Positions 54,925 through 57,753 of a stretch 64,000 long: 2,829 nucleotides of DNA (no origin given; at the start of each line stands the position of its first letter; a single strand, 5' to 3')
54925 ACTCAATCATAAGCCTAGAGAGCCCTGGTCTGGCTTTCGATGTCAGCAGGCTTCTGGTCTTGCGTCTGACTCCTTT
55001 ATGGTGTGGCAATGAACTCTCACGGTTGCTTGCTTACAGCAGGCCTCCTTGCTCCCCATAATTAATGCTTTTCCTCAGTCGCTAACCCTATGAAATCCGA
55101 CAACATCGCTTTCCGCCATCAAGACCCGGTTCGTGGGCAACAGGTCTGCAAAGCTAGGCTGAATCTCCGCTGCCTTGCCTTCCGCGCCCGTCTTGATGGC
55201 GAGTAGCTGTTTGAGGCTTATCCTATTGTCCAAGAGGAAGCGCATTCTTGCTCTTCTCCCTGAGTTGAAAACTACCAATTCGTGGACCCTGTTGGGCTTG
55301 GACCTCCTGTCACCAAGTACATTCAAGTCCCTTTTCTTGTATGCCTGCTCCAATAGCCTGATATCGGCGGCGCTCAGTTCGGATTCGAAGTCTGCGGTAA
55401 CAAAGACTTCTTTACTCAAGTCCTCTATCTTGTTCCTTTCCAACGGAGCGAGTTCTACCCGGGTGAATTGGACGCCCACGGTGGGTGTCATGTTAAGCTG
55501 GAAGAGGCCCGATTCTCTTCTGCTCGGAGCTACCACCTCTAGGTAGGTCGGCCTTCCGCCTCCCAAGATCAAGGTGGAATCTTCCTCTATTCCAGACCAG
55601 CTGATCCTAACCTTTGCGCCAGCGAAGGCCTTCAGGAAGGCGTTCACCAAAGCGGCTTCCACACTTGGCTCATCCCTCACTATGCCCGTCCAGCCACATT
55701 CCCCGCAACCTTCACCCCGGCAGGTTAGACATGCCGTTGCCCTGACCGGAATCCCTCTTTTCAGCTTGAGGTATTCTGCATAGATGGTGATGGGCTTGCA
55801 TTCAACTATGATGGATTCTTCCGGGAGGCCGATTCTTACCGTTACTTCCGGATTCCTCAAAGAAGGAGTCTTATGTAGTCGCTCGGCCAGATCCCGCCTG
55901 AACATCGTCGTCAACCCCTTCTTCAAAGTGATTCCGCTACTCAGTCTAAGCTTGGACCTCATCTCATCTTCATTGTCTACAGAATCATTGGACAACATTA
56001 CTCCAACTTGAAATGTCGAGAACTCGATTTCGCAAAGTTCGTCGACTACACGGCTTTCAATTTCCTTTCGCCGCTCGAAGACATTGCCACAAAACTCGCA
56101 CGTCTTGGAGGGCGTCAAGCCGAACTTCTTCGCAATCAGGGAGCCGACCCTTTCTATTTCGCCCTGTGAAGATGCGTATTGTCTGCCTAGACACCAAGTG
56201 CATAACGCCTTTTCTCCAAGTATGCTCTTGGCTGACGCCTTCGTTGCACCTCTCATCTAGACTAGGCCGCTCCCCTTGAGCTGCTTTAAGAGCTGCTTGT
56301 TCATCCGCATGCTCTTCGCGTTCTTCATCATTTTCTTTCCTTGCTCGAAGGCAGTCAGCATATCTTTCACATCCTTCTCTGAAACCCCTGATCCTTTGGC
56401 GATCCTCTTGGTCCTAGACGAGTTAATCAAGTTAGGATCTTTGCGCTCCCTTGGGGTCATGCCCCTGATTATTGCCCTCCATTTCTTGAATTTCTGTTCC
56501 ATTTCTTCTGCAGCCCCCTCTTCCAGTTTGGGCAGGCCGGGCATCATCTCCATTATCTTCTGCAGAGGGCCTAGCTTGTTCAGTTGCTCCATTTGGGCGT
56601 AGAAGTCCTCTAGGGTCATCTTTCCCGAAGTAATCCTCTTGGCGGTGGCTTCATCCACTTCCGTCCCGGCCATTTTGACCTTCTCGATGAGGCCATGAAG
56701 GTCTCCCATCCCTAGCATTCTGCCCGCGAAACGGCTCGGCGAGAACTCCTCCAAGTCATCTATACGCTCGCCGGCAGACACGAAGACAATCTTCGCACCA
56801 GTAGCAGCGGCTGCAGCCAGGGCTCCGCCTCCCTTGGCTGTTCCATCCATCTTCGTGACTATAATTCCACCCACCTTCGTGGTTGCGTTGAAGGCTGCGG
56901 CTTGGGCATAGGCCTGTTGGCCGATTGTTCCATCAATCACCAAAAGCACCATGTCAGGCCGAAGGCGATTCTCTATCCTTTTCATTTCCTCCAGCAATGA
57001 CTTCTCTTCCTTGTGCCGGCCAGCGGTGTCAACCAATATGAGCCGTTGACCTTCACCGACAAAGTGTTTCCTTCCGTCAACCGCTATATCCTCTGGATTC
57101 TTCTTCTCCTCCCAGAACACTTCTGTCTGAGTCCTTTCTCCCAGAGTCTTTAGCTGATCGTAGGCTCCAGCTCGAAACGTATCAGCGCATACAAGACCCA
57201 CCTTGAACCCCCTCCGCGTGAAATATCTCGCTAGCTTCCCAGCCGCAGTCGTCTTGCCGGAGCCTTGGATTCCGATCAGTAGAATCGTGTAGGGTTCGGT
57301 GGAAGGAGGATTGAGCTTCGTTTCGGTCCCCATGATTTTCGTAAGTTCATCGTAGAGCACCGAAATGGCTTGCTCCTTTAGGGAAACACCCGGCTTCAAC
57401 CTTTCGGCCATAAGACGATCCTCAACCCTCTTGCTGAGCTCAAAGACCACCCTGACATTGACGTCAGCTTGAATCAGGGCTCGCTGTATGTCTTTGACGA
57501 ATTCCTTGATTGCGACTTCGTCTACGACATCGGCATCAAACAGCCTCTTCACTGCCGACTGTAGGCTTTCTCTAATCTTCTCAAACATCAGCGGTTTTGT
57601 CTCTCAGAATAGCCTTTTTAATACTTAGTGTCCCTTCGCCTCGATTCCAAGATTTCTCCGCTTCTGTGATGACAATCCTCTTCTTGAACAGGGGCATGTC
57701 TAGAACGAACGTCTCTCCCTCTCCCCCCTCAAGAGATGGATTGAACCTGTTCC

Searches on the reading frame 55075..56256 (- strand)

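Call 68: search_protein_families(library=pfam, proteins=[window:55075-56256:-], max_evalue=0.00001)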
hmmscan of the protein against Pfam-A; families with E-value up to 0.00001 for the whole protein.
window:55075-56256:- (393 aa): 1 family
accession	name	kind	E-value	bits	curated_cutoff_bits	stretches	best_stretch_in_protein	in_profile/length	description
PF22023.1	Pus10_THUMP_arc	-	7.5e-10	39.3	28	1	68-142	3-77/78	Pus10 THUMP domain, archaeal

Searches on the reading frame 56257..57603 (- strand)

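Call 68: search_protein_families(library=pfam, proteins=[window:56257-57603:-], max_evalue=0.00001)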
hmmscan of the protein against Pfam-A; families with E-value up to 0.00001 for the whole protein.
window:56257-57603:- (448 aa): 3 families
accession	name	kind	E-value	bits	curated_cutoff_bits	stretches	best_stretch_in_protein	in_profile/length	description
PF00448.28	SRP54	-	2.4e-67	226.8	22.7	1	105-298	2-196/196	SRP54-type protein, GTPase domain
PF02978.25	SRP_SPB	-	1.5e-31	109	27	1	328-426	1-91/91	Signal peptide binding domain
PF02881.24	SRP54_N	-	6.8e-14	52.3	22.4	1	12-87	3-75/75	SRP54-type protein, helical bundle domain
